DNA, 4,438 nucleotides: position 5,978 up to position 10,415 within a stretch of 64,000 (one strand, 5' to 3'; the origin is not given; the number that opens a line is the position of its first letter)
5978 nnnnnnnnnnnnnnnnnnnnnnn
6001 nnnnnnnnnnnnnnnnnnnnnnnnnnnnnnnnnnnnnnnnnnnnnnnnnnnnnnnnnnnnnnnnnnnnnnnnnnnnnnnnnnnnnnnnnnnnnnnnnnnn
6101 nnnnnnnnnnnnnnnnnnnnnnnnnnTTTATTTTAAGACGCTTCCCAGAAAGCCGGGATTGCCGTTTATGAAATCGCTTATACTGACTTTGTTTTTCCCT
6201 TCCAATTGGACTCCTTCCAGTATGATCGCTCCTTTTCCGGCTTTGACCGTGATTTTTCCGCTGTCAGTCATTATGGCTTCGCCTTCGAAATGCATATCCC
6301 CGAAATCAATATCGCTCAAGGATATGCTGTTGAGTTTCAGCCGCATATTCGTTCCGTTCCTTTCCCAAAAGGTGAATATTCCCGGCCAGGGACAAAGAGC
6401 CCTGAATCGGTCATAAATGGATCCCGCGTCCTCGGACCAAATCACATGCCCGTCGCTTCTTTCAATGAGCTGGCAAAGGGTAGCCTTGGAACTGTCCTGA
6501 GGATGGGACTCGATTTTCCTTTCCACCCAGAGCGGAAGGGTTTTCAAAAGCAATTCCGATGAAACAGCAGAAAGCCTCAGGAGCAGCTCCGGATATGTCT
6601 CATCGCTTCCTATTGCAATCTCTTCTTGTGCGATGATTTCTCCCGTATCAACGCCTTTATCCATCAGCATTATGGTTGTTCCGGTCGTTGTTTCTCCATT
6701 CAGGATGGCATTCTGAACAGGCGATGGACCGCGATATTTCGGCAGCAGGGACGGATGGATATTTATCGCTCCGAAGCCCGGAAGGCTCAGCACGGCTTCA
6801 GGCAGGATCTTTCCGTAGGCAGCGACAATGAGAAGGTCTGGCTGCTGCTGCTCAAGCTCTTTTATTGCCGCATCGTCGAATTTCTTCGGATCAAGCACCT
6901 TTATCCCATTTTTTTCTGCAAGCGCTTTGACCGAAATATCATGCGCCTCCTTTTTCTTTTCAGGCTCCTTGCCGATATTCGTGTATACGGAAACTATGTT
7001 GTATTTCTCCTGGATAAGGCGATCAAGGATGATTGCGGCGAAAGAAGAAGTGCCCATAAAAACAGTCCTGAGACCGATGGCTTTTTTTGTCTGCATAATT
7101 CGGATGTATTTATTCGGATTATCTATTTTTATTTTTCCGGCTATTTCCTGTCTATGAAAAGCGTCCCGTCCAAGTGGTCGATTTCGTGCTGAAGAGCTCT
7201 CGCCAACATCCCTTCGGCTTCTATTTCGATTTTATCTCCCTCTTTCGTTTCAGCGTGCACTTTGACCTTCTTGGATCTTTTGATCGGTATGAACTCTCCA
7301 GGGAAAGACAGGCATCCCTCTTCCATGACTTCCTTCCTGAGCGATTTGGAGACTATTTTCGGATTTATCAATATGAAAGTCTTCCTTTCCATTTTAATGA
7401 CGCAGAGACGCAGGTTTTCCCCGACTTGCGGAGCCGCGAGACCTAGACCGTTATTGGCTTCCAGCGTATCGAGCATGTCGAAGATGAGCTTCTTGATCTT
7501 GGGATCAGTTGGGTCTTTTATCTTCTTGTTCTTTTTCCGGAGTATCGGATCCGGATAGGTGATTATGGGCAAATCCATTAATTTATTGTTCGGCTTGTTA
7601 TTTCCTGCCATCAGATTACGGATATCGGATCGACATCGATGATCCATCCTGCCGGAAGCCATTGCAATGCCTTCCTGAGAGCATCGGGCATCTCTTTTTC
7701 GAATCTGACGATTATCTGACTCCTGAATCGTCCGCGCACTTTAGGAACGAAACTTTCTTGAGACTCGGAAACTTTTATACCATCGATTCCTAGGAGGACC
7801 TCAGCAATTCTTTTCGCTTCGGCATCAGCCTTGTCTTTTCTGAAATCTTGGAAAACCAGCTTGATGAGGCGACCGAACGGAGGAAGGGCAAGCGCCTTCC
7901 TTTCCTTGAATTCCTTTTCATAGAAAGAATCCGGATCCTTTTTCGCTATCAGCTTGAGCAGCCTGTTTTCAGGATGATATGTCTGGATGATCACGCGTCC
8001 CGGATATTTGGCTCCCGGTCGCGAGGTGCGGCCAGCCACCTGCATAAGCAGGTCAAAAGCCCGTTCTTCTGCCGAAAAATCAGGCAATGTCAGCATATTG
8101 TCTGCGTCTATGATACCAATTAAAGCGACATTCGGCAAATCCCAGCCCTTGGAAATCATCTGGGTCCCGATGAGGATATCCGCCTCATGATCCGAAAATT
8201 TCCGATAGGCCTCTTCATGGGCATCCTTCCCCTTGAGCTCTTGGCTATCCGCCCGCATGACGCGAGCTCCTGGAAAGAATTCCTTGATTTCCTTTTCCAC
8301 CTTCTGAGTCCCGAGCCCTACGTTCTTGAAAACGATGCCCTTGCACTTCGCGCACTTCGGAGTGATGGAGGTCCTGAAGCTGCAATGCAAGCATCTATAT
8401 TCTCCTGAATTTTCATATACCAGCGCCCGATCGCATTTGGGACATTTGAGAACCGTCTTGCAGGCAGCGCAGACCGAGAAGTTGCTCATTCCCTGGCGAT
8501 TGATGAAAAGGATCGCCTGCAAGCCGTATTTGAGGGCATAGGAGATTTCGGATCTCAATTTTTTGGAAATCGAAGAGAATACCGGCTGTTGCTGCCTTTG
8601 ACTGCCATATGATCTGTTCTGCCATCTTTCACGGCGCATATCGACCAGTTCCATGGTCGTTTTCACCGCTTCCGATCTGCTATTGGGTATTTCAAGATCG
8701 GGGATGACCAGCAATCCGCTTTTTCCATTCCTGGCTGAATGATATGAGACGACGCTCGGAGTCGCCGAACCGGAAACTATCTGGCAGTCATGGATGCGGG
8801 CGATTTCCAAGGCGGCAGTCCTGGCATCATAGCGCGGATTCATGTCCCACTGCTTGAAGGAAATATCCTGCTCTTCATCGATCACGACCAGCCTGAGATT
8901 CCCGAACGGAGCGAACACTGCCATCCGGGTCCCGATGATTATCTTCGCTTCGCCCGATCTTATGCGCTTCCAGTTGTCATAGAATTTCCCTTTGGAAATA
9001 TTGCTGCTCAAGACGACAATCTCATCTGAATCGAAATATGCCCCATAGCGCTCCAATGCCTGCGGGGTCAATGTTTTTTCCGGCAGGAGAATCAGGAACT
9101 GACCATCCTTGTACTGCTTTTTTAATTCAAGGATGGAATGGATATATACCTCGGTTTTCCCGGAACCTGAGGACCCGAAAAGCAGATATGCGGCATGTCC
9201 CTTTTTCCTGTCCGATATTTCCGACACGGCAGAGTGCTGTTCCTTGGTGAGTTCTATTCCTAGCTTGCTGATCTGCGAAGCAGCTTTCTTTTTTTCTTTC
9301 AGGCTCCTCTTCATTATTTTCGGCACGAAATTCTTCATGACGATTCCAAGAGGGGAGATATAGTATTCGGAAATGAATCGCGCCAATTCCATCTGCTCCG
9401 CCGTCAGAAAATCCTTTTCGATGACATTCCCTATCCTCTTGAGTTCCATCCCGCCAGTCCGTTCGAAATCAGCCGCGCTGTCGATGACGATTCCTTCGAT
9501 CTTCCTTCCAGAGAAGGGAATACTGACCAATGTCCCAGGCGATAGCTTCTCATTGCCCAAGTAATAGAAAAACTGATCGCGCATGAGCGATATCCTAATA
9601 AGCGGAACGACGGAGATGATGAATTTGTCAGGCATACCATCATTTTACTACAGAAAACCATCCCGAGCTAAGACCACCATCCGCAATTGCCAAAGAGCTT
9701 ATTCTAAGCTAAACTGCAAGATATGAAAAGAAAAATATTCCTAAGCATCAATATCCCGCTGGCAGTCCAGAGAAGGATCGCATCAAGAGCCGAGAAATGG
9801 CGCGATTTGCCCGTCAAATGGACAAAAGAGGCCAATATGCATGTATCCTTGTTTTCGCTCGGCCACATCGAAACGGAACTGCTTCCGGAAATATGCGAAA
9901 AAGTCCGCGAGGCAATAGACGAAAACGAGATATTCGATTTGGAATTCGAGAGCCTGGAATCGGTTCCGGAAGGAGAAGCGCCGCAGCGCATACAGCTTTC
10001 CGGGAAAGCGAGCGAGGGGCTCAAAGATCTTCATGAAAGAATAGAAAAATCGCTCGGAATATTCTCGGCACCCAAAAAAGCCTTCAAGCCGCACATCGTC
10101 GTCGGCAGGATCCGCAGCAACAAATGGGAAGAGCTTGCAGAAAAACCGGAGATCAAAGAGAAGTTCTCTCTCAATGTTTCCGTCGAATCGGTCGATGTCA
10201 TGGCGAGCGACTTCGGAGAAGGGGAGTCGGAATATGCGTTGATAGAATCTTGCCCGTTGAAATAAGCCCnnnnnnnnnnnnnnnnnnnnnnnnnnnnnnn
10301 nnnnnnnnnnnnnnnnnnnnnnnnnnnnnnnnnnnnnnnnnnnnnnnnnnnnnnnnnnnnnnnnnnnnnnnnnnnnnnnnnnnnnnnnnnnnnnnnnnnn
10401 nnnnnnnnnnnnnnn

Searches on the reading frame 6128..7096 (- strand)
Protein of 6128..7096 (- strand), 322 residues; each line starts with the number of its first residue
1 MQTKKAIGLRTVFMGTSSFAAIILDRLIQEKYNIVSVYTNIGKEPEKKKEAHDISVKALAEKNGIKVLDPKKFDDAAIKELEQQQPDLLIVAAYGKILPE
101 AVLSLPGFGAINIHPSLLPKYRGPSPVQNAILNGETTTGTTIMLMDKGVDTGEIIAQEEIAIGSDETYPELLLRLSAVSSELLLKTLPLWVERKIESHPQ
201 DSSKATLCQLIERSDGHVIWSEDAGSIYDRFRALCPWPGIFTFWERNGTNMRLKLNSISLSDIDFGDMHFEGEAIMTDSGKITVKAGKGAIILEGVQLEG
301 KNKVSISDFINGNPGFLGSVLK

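Call 18: search_protein_families(library=pfam, proteins=[window:6128-7096:-], max_evalue=0.0001)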
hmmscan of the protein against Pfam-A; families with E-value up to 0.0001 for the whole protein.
window:6128-7096:- (322 aa): 2 families
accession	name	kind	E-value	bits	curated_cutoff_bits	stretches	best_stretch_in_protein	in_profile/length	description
PF00551.24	Formyl_trans_N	-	1.3e-41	142.8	26.1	1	11-186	3-180/181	Formyl transferase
PF02911.23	Formyl_trans_C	-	1.9e-18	66.9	21.1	1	211-313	2-99/100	Formyl transferase, C-terminal domain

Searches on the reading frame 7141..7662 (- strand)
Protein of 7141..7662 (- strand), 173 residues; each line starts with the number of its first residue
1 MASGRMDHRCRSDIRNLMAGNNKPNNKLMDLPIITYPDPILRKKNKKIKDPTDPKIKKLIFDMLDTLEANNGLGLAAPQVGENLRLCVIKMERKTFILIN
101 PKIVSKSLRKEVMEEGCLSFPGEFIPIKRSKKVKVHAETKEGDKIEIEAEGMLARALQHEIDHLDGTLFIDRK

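Call 18: search_protein_families(library=pfam, proteins=[window:7141-7662:-], max_evalue=0.0001)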
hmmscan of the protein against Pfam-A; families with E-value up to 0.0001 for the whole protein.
window:7141-7662:- (173 aa): 1 family
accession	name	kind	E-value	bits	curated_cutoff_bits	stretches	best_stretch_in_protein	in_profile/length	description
PF01327.26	Pep_deformylase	-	1.5e-50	171.3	22.8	1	32-172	3-149/156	Polypeptide deformylase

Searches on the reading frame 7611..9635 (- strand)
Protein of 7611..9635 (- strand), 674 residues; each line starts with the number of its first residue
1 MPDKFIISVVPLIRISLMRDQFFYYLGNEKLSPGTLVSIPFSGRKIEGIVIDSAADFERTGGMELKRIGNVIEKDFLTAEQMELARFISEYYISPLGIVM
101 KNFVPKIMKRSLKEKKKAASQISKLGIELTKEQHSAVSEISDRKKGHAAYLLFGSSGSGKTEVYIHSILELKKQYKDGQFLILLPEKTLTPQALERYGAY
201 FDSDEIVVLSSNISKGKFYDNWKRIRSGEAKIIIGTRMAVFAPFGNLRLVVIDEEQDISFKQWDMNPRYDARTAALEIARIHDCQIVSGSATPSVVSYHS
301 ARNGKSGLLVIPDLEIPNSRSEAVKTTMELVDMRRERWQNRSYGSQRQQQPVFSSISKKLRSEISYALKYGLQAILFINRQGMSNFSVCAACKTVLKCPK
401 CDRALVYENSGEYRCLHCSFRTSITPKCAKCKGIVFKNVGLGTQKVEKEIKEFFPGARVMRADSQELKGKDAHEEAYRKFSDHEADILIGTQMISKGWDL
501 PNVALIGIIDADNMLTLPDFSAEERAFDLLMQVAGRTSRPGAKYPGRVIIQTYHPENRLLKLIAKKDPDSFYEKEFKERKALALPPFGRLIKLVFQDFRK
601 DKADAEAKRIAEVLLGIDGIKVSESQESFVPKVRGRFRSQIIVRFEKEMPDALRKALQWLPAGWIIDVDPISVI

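Call 18: search_protein_families(library=pfam, proteins=[window:7611-9635:-], max_evalue=0.0001)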
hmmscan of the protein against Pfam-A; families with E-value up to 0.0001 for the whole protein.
window:7611-9635:- (674 aa): 5 families
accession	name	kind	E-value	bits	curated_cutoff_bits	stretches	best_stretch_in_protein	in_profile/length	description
PF00270.35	DEAD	-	7.5e-19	68.5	26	1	131-294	2-161/167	DEAD/DEAH box helicase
PF17764.6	PriA_3primeBD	-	1.3e-14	54.2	22.7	1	19-105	8-96/96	3'DNA-binding domain (3'BD)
PF04851.21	ResIII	-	2.3e-13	50.8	22.5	1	127-259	2-138/164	Type III restriction enzyme, res subunit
PF18074.6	PriA_C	-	3.3e-09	37.9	26.9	1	586-670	1-95/95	Primosomal protein N C-terminal domain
PF00271.37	Helicase_C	-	1.7e-08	35.1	23.5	1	454-541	38-110/110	Helicase conserved C-terminal domain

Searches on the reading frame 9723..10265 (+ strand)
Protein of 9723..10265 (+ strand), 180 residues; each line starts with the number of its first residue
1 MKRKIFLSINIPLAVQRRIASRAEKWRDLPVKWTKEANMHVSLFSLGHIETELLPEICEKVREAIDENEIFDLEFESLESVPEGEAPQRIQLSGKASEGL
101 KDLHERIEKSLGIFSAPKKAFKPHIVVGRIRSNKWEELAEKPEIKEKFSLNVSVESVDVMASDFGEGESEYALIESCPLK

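Call 18: search_protein_families(library=pfam, proteins=[window:9723-10265:+], max_evalue=0.0001)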
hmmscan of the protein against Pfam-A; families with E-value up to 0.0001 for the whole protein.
window:9723-10265:+ (180 aa): 2 families
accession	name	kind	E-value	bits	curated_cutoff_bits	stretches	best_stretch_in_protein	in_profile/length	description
PF13563.12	2_5_RNA_ligase2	-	1.9e-11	44.7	27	1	17-162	3-148/152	2'-5' RNA ligase superfamily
PF02834.22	LigT_PEase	-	2.2e-09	37.8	23.3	1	15-89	7-84/87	LigT like Phosphoesterase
